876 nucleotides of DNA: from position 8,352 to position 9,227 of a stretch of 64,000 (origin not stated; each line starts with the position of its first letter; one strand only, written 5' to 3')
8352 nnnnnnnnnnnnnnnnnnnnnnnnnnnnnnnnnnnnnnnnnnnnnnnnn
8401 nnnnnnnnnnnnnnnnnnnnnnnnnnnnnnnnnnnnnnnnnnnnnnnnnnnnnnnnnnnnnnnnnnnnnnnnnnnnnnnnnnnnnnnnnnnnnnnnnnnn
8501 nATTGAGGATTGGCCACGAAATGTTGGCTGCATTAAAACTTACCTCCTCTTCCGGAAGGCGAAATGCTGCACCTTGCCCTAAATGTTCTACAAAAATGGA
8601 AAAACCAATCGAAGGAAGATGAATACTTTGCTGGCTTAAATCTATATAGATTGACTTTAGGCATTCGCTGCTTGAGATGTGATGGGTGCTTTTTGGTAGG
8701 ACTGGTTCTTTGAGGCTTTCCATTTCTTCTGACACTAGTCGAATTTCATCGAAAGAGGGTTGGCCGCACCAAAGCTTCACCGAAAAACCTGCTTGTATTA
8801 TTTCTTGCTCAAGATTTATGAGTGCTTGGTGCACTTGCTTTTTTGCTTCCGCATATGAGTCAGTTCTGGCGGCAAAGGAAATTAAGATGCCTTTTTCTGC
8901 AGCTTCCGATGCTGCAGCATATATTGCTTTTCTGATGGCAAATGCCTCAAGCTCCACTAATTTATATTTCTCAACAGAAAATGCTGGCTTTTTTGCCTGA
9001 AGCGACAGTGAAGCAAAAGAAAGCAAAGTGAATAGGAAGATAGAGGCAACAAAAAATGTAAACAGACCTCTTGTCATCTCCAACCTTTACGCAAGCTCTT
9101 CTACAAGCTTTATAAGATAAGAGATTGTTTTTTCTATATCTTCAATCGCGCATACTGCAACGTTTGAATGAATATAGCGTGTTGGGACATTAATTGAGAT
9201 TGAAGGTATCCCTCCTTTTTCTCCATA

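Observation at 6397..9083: Operon of four pilin-like genes terminating in a C-terminally anchored surface protein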

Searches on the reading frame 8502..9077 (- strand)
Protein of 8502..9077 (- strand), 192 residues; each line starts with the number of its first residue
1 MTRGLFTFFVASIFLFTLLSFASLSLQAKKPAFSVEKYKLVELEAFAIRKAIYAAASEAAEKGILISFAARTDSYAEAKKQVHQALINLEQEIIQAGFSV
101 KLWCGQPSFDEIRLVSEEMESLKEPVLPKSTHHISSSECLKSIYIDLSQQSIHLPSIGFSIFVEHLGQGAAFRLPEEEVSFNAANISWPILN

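Call 5: search_protein_families(library=pfam, proteins=[window:8502-9077:-], max_evalue=1)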
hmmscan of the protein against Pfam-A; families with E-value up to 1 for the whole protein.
window:8502-9077:- (192 aa): 0 families

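Call 6: search_protein_families(library=ncbifam, proteins=[window:8502-9077:-], max_evalue=1)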
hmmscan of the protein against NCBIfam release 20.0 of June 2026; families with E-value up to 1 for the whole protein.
window:8502-9077:- (192 aa): 0 families

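Call 12: find_homologous_proteins(query=window:8502-9077:-, max_evalue=0.01)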
Query window:8502-9077:- (192 aa): 1 proteins with E <= 0.01 among 144 candidates.
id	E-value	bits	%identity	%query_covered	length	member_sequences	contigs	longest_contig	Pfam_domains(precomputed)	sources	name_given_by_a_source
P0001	1.3e-116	404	100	100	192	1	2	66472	-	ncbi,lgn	ncbi:MAG: hypothetical protein QXN37_02350 [Candidatus Anstonellaceae archaeon]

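Call 21: search_protein_representatives(protein=window:8502-9077:-)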
Query: 192 residues. Proteins with E-value up to 0.001 (for the whole library): 40; up to 1e-10: 23; up to 1e-30: 2. The best 40 are listed.
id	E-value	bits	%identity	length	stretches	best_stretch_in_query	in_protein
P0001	4.1e-117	404.4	100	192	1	1-192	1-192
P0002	8.5e-36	139.7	40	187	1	3-179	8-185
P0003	7.4e-25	104.1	34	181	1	1-176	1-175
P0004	2.3e-19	86.2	32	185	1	2-176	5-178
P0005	1.5e-18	83.5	33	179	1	1-176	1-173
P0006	2.6e-18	82.8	34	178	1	1-177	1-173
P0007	2.4e-17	79.6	31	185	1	3-180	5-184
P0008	4.9e-16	75.4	28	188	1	3-175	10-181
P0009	5.1e-16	75.3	31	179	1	1-177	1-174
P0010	1.0e-15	74.3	30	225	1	3-171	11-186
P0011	3.8e-15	72.5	32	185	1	1-181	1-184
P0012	4.5e-15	72.2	29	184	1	3-179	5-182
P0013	4.6e-15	72.2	28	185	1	3-176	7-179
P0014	5.4e-14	68.7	27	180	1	1-180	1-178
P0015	6.6e-14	68.4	25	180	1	3-177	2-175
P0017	1.2e-12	64.3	32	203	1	1-177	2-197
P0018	2.9e-12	63.1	23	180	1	1-177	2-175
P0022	7.2e-11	58.5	30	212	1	1-175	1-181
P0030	1.8e-08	50.7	31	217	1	3-176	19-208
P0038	4.3e-05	39.7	24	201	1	3-175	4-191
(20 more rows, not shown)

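Call 23: find_homologous_proteins(query=A1, max_evalue=0.001)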
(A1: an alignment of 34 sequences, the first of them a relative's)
Query A1 (34 sequences) (192 aa, profile of the alignment): 8 proteins with E <= 0.001 among 8000 candidates.
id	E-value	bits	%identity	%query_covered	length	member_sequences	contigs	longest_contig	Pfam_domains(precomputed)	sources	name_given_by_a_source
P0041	3.4e-65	238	31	94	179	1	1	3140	-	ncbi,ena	-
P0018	5.5e-62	227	24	94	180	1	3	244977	-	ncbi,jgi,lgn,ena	-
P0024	2.0e-58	215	26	90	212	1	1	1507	-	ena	-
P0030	2.9e-58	215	26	90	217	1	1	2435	-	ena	-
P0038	4.5e-56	208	22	90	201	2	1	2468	-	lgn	-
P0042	1.2e-54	203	26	94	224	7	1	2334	-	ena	-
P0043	3.3e-52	195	26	92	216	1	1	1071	-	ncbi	-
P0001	1.3e-49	187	100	100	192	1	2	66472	-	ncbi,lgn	ncbi:MAG: hypothetical protein QXN37_02350 [Candidatus Anstonellaceae archaeon]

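Call 24: find_encoding_contigs(protein=P0018, flank=10000, max_places=3)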
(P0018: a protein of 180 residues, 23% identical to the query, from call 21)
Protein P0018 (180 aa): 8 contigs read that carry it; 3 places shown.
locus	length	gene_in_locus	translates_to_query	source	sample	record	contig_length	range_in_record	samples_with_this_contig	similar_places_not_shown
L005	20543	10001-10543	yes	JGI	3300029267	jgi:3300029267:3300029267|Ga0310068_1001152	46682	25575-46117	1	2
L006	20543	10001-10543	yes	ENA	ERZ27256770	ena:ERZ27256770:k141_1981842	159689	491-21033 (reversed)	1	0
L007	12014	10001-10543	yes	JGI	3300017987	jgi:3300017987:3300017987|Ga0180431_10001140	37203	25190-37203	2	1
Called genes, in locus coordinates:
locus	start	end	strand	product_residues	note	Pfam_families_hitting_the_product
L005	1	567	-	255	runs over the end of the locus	PF05670:NFACT-R_1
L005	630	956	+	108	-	PF04956:TrbC (weak)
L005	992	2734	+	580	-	PF00999:Na_H_Exchanger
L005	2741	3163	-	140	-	-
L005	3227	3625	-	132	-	-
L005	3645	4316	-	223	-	PF13483:Lactamase_B_3, PF12706:Lactamase_B_2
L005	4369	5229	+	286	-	-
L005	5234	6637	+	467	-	PF01409:tRNA-synt_2d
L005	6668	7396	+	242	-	-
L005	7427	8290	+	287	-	PF23023:Anti-Pycsar_Apyc1, PF00753:Lactamase_B (weak), PF13691:Lactamase_B_4 (weak), PF12706:Lactamase_B_2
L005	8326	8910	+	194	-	-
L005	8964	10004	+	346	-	PF05343:Peptidase_M42, PF01546:Peptidase_M20 (faint)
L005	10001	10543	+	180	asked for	-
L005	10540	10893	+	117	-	-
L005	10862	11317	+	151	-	-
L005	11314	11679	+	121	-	-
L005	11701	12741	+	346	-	PF13715:CarbopepD_reg_2 (faint), PF13620:CarboxypepD_reg (weak)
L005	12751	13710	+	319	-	PF02540:NAD_synthase, PF00733:Asn_synthase (weak), PF02568:ThiI (faint), PF03054:tRNA_Me_trans (faint), PF06508:QueC (weak), PF00958:GMP_synt_C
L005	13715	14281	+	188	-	PF00117:GATase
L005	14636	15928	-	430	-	PF13620:CarboxypepD_reg (faint)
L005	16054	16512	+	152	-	-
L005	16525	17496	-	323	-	PF01336:tRNA_anti-codon (faint)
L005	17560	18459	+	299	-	PF00294:PfkB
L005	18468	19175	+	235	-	PF20143:NAD_kinase_C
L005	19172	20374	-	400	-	PF00890:FAD_binding_2 (faint), PF01266:DAO (faint), PF01494:FAD_binding_3, PF07992:Pyr_redox_2 (faint), PF12831:FAD_oxidored (faint), PF13450:NAD_binding_8 (weak), PF22578:GGR_cat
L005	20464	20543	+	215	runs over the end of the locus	?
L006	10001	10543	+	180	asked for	-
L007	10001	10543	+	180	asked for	-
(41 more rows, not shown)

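Call 25: find_encoding_contigs(protein=P0041, flank=5000, max_places=2)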
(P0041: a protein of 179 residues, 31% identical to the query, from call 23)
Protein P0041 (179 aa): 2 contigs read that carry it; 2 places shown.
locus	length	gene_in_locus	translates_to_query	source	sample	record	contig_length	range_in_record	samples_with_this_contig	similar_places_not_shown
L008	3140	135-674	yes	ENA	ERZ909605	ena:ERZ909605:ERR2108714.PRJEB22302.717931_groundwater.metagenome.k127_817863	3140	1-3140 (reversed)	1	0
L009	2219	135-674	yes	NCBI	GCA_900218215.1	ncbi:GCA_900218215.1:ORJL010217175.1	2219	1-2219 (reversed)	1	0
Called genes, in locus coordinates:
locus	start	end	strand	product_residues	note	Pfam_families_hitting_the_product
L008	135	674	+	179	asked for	-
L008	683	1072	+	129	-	-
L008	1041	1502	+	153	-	-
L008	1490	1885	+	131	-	-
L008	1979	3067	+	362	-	PF17210:SdrD_B (faint), PF24025:Ig_DR_A0283-like (faint), PF13620:CarboxypepD_reg, PF13715:CarbopepD_reg_2 (faint)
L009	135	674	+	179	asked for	-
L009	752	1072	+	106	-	-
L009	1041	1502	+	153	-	-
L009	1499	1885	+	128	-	-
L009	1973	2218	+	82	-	?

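Call 26: find_encoding_contigs(protein=P0030, flank=5000, max_places=2)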
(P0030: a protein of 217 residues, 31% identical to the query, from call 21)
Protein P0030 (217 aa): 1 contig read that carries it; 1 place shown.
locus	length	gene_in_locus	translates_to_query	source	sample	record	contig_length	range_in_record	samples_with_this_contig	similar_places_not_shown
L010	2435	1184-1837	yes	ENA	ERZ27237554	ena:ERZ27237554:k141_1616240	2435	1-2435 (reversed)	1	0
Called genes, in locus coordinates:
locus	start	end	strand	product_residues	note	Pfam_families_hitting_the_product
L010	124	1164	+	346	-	PF05343:Peptidase_M42, PF04389:Peptidase_M28 (faint), PF01546:Peptidase_M20 (weak)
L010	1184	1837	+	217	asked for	-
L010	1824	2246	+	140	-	-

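Call 27: find_encoding_contigs(protein=P0038, flank=5000, max_places=2)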
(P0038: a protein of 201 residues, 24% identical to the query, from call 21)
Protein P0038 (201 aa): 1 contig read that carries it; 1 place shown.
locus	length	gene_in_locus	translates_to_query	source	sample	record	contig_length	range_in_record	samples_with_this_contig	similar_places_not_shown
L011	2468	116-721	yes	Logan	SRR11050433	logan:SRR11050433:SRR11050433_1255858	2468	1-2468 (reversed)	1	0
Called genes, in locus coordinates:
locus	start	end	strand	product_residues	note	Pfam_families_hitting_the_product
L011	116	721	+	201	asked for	-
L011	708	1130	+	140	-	-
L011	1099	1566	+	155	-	-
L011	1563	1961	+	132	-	-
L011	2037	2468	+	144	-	?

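Call 28: find_encoding_contigs(protein=P0042, flank=5000, max_places=2)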
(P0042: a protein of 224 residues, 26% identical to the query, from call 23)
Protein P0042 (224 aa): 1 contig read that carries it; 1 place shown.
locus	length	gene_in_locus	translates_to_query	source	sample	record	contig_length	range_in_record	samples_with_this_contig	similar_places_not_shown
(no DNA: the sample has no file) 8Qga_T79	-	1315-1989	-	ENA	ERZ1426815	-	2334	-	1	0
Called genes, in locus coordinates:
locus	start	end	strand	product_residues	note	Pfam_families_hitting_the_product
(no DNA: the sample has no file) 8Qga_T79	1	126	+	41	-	?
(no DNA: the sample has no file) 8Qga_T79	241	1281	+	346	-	PF05343:Peptidase_M42, PF04389:Peptidase_M28 (faint), PF01546:Peptidase_M20 (weak)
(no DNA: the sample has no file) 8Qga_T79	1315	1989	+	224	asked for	-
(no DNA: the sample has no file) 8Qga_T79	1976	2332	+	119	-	?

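Call 37: search_solved_structures(query=A1, max_evalue=10, show_alignments=2)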
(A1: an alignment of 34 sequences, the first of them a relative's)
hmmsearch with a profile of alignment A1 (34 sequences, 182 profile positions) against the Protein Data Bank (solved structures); distinct sequences matched with E-value up to 10: 4.
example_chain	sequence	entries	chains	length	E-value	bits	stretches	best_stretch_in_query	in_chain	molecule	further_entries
8pe2_A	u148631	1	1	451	0.21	14.9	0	47-109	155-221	1,3-beta-glucanosyltransferase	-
8pe1_B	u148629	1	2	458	0.21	14.9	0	47-109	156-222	1,3-beta-glucanosyltransferase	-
9yfu_C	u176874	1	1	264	0.52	13.6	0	6-56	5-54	Fab24 BAK5 light chain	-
8tb7_H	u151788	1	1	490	1.1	12.6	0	6-48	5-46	Fab24 BAK5 heavy chain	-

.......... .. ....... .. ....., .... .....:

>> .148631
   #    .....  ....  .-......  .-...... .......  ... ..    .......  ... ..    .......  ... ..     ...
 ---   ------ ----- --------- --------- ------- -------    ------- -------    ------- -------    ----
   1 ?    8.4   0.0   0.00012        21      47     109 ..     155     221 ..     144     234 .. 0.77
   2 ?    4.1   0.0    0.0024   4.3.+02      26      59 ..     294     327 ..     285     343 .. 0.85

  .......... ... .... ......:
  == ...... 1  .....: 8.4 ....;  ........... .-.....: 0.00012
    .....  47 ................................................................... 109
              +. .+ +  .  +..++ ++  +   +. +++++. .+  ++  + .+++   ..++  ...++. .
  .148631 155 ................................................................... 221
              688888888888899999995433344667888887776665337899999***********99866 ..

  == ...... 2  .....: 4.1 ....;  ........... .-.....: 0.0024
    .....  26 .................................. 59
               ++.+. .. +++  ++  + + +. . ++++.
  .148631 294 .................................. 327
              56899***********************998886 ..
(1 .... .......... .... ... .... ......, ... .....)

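Call 49: predict_structure(alignment_id=A1)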
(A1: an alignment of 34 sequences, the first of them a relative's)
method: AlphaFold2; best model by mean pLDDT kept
length: 192 residues; sequences in the alignment: 34
mean_pLDDT: 92.8   pTM: 0.78
mean pLDDT of the five models: 92.8, 92.7, 92.3, 91.8, 91.4
residues with pLDDT >= 90: 156; 70-90: 26; 50-70: 10; < 50: 0
segments of 3 or more residues with pLDDT < 50: none
pLDDT, mean of each block of 10 residues (from residue 1): 84 93 72 81 96 98 96 97 98 98 98 97 98 98 97 98 96 96 78 59
secondary structure, 60 per line:
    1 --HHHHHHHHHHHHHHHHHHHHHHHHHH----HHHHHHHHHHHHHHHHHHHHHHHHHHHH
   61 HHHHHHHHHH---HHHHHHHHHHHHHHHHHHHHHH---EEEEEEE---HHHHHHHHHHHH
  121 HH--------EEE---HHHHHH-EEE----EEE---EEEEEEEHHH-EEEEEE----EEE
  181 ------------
elements in order: H3-28 H33-70 H74-95 E99-105 H109-122 E131-133 H137-142 E144-146 E151-153 E157-163 E168-173 E178-180

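Call 58: fold_search(model_id=the predicted structure, library=pdb)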
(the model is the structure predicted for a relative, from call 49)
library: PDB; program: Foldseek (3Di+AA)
matches with E <= 10: 167; with E <= 0.001: 0
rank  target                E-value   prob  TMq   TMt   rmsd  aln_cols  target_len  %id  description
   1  7ssi_E                7.4e-01  0.08  0.22  0.20  20.1       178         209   13  CRYSTAL STRUCTURE OF THE DESK:DESR-Q10A COMPLEX IN THE PHOSPHOTRANSFER STATE (released 2022-11-16)
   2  6eqt_A                7.4e-01  0.03  0.14  0.13  14.6       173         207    5  CRYSTAL STRUCTURE OF THE HUMAN KINETOCHORE PROTEIN CENP-N (released 2018-01-17)
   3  7bxt_M                7.9e-01  0.03  0.14  0.13  14.5       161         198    8  The cryo-EM structure of CENP-A nucleosome in complex with CENP-C peptide and CENP-N N-terminal domain (released 2021-02-10)
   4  7ssi_B                8.4e-01  0.08  0.21  0.20  20.0       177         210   14  CRYSTAL STRUCTURE OF THE DESK:DESR-Q10A COMPLEX IN THE PHOSPHOTRANSFER STATE (released 2022-11-16)
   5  5vzj_K                8.9e-01  0.04  0.16  0.04  14.2       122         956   10  STRUCTURE OF A TWELVE COMPONENT MPP6-NUCLEAR RNA EXOSOME COMPLEX BOUND TO RNA (released 2017-08-02)
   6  7pkn_N                8.9e-01  0.03  0.15  0.10  14.6       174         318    5  Structure of the human CCAN deltaCT complex (released 2022-04-27)
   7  4czd_C                1.5e+00  0.03  0.13  0.16  16.9       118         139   10  Sirohaem decarboxylase AhbA/B - an enzyme with structural homology to the Lrp/AsnC transcription factor family that is (released 2014-06-11)
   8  1k90_B                1.7e+00  0.02  0.12  0.06  15.3       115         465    9  Crystal structure of the adenylyl cyclase domain of anthrax edema factor (EF) in complex with calmodulin and 3' deoxy- (released 2002-01-23)
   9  5k36_K                1.8e+00  0.04  0.15  0.04  13.1       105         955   10  Structure of an eleven component nuclear RNA exosome complex bound to RNA (released 2016-11-02)
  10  4biu_E                1.9e+00  0.02  0.16  0.14  17.2       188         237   11  Crystal structure of CpxAHDC (orthorhombic form 1) (released 2014-02-12)
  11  1eb0                  2.1e+00  0.04  0.13  0.16  12.8        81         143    7  Crystal structure of Bacillus pasteurii UreE at 1.85 A, phased by SIRAS. Type I crystal form. (released 2002-01-04)
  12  4czd_A                2.1e+00  0.02  0.11  0.14  16.6        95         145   13  Sirohaem decarboxylase AhbA/B - an enzyme with structural homology to the Lrp/AsnC transcription factor family that is (released 2014-06-11)
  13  4l3k_A                2.2e+00  0.04  0.13  0.16  13.1        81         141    7  Crystal structure of Sporosarcina pasteurii UreE bound to Ni2+ and Zn2+ (released 2013-10-09)
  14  1vpv_A                2.2e+00  0.03  0.13  0.09  13.2        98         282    9  Crystal structure of a degv lipid binding protein (tm1468) from thermotoga maritima at 2.45 A resolution (released 2004-12-07)
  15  7qoo_N                2.4e+00  0.01  0.13  0.09  16.1       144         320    7  Structure of the human inner kinetochore CCAN complex (released 2022-06-08)
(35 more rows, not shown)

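Call 59: list_cluster_members(proteins=[P0002, P0003, P0004, P0005, P0006, P0008, P0010, P0017, P0018, P0022])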
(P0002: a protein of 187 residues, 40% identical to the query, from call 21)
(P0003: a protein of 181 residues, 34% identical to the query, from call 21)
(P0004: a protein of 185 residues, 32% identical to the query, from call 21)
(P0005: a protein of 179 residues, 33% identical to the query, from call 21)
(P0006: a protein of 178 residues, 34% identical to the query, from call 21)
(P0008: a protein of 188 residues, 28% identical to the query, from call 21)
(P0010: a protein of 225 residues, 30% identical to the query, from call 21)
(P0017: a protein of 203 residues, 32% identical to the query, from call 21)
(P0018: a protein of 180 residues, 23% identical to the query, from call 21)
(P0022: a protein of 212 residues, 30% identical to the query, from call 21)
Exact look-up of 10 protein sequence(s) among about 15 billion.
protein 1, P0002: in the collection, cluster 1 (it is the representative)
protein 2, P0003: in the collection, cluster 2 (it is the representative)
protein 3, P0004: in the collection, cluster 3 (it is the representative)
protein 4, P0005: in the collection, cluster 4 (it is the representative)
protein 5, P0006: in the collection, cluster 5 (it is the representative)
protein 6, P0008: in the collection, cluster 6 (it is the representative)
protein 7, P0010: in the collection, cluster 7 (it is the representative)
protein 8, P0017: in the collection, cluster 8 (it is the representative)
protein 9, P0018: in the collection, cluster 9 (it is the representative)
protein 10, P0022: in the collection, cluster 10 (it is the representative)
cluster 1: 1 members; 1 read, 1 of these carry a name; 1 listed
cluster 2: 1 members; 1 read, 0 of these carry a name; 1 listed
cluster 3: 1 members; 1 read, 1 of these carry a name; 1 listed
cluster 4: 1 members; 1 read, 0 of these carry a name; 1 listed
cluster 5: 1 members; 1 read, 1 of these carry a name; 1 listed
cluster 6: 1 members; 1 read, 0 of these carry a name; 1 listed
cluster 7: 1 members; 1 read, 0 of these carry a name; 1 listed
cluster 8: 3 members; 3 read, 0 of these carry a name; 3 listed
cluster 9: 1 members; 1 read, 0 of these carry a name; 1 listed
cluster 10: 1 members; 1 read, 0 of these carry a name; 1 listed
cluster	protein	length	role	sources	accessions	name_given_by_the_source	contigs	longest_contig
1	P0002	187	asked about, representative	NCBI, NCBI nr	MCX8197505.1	MAG: hypothetical protein N3G80_04290 [Candidatus Micrarchaeota archaeon] | hypothetical protein [Candidatus Micrarchaeota archaeon]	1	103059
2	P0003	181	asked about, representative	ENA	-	-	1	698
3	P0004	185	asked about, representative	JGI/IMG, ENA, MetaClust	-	\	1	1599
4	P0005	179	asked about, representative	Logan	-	-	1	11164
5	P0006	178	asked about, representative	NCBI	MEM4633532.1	MAG: hypothetical protein QW275_00050 [Candidatus Anstonellaceae archaeon]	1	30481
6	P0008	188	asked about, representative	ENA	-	-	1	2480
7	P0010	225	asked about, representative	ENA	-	-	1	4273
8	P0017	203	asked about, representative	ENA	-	-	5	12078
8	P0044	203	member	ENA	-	-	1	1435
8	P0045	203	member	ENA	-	-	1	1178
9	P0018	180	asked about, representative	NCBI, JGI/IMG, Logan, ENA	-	-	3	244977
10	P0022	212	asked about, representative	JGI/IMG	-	-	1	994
